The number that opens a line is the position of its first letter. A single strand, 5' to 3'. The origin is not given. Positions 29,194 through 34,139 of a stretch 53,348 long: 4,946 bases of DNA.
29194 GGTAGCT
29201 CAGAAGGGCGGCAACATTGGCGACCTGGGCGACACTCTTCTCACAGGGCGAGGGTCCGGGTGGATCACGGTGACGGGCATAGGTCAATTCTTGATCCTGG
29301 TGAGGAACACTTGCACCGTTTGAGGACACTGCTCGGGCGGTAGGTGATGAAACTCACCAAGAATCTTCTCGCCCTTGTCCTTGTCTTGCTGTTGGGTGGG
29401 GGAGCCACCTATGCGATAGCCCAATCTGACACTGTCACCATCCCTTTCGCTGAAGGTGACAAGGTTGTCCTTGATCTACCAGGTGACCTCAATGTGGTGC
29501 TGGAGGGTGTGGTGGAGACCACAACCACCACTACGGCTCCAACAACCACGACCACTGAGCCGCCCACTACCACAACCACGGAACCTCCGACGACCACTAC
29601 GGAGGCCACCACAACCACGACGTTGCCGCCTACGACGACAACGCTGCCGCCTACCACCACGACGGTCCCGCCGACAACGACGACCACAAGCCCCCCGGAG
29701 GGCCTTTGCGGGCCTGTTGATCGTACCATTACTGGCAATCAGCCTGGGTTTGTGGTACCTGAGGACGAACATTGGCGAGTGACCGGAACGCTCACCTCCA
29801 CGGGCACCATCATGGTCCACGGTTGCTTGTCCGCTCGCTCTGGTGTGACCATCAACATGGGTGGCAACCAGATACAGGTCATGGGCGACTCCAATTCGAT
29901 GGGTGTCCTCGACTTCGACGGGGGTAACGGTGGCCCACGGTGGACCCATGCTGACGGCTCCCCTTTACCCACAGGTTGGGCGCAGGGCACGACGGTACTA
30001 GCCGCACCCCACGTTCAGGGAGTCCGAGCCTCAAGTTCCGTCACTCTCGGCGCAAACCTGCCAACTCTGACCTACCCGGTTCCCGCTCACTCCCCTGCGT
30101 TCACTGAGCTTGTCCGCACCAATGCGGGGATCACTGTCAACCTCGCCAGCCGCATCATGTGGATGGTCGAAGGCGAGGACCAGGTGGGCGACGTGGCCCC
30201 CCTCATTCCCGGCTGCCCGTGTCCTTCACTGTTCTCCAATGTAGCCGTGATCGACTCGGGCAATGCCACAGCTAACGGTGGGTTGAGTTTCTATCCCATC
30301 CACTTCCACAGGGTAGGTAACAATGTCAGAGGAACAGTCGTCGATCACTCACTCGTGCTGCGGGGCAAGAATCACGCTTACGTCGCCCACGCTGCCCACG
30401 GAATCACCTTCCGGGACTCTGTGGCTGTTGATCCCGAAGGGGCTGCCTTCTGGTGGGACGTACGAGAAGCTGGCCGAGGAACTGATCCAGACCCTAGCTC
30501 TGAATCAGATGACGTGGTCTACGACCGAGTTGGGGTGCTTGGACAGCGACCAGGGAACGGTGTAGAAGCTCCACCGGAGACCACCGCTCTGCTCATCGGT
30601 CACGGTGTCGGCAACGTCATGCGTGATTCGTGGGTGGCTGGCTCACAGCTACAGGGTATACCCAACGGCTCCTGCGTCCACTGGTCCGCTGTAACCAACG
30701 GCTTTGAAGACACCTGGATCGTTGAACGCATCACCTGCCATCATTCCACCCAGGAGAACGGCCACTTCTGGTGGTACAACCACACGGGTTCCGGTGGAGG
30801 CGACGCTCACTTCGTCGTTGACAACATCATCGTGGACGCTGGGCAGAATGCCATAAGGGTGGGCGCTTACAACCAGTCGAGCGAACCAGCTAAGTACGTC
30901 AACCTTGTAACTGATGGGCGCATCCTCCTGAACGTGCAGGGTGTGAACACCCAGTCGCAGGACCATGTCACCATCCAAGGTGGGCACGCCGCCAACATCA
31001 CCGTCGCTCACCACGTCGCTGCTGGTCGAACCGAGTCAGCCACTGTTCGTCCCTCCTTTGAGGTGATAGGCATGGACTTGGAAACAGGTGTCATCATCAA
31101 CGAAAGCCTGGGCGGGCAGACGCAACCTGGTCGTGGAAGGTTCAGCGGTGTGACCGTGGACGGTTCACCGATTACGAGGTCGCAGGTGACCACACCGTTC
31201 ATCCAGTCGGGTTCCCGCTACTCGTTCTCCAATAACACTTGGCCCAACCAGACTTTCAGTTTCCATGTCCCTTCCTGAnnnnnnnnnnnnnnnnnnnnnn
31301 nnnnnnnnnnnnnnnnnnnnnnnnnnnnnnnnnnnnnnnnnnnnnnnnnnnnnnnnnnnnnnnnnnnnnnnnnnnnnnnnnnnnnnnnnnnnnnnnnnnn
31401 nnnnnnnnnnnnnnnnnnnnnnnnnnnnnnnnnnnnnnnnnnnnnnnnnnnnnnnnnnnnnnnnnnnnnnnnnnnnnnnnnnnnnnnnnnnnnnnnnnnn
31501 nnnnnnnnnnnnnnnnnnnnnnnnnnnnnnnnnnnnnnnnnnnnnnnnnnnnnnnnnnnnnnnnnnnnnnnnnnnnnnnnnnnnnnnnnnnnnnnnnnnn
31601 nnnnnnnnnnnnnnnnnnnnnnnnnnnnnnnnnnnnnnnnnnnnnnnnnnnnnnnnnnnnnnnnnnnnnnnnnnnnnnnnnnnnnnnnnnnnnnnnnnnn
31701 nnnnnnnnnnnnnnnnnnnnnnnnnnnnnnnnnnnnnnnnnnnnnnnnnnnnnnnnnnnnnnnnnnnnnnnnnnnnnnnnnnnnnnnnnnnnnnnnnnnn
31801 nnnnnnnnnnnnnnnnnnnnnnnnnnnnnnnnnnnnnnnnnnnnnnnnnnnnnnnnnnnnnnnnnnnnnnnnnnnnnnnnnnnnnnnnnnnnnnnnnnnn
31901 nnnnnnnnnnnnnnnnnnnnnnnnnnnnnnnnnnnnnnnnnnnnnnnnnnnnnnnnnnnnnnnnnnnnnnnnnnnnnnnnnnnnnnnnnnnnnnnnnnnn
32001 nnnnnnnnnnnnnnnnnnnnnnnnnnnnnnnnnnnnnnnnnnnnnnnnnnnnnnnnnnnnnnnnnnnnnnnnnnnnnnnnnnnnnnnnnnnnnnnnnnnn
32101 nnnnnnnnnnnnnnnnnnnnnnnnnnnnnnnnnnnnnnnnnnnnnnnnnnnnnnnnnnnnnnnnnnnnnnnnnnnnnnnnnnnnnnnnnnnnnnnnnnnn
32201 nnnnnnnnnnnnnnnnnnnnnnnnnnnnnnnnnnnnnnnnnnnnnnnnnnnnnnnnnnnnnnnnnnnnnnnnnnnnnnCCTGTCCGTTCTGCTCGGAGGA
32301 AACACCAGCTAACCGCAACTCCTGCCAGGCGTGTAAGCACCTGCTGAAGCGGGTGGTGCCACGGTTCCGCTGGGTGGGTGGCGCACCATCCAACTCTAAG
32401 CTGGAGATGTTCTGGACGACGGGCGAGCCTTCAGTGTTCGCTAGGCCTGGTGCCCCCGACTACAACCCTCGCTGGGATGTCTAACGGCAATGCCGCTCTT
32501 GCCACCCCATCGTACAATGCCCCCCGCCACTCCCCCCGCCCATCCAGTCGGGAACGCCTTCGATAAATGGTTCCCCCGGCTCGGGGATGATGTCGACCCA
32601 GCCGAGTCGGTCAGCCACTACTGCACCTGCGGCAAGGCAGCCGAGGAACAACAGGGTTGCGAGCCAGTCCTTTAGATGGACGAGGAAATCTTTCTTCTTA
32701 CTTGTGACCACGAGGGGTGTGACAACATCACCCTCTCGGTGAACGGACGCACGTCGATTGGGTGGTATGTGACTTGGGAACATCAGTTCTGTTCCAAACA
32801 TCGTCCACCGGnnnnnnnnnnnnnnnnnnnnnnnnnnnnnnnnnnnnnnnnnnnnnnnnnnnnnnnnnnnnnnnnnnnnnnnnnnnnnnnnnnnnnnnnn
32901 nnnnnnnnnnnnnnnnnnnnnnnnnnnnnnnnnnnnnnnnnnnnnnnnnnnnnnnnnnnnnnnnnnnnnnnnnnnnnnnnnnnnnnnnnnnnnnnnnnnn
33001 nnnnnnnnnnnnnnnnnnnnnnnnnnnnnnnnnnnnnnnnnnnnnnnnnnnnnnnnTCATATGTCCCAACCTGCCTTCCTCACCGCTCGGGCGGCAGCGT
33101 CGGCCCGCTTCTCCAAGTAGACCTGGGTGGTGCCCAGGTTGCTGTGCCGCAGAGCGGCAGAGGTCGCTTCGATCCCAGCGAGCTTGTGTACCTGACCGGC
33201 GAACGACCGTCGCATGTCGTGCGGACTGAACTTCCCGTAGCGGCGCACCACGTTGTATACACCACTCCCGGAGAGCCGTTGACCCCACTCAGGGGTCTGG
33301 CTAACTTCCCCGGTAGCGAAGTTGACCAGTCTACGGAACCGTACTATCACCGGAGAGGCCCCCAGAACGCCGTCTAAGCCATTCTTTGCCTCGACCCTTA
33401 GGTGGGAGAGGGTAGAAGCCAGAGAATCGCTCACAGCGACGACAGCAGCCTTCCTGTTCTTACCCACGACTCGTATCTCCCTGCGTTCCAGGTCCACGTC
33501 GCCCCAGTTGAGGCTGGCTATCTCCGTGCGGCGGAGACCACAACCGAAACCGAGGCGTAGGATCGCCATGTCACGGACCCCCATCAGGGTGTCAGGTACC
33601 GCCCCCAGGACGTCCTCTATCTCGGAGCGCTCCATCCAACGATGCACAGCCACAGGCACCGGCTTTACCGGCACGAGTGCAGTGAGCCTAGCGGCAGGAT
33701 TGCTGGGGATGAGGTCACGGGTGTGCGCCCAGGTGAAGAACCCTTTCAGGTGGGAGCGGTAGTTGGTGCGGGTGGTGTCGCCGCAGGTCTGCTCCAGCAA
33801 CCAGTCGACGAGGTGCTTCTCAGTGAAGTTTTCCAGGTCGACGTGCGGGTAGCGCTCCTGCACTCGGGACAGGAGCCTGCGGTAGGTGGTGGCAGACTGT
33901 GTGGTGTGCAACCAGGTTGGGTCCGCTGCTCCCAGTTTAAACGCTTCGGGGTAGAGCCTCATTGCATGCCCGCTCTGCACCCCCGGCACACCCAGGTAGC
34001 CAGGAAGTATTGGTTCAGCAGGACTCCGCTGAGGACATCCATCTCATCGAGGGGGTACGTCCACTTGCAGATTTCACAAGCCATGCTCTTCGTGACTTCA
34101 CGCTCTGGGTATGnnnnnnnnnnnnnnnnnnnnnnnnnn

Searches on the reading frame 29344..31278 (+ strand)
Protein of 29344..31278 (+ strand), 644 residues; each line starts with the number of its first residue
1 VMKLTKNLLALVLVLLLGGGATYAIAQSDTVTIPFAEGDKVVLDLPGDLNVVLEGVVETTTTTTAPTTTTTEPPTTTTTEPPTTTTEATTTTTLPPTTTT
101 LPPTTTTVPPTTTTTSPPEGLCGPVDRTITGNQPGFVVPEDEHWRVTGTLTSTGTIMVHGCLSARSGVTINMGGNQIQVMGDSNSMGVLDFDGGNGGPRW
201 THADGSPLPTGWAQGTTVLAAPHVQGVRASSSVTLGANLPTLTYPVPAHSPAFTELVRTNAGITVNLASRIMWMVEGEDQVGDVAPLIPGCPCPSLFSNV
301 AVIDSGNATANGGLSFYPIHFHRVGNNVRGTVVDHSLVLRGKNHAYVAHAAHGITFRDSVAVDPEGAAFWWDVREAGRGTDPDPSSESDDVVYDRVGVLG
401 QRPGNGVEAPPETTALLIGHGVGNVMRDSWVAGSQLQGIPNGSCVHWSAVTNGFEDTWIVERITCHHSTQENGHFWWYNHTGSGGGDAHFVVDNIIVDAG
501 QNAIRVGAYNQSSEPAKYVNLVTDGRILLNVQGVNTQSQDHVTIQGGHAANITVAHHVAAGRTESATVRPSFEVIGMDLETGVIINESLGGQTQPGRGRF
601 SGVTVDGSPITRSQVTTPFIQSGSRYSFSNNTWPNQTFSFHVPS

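Call 17: search_protein_families(library=phrogs, proteins=[window:29344-31278:+], max_evalue=0.001)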
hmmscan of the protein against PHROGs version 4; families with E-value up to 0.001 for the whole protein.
window:29344-31278:+ (644 aa): 0 families

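Call 63: search_protein_families(library=pfam, proteins=[window:29347-31278:+], max_evalue=0.01)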
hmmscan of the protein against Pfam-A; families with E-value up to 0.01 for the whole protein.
window:29347-31278:+ (643 aa): 2 families
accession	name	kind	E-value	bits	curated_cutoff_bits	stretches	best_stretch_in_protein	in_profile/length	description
PF24606.1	CEMIP_beta-hel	-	4.7e-05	23.7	27.3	1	313-369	30-89/212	CEMIP beta-helix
PF01456.22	Mucin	-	0.0036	17.7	34.7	1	57-118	46-111/143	Mucin-like glycoprotein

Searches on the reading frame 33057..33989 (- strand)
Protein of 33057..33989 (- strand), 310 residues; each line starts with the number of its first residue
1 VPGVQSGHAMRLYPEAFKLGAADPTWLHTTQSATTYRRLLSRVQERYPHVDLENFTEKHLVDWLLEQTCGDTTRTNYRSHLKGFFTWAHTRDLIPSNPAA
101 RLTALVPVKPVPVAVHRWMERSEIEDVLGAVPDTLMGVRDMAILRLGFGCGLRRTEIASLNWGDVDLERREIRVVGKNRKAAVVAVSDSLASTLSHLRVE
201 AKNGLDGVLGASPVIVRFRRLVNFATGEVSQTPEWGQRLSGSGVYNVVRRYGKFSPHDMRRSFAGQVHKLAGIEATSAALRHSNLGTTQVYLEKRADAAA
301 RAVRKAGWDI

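Call 18: search_protein_families(library=phrogs, proteins=[window:33057-33989:-], max_evalue=0.001)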
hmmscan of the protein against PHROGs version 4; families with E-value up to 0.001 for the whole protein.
window:33057-33989:- (310 aa): 3 families
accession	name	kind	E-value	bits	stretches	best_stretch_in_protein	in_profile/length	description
phrog_1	-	integration and excision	3.1e-34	120.2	1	30-305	181-446/611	integrase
phrog_216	-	integration and excision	1.1e-23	84.9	1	74-308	15-238/301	integrase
phrog_5830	-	integration and excision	9.9e-05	22.7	1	31-194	19-186/318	integrase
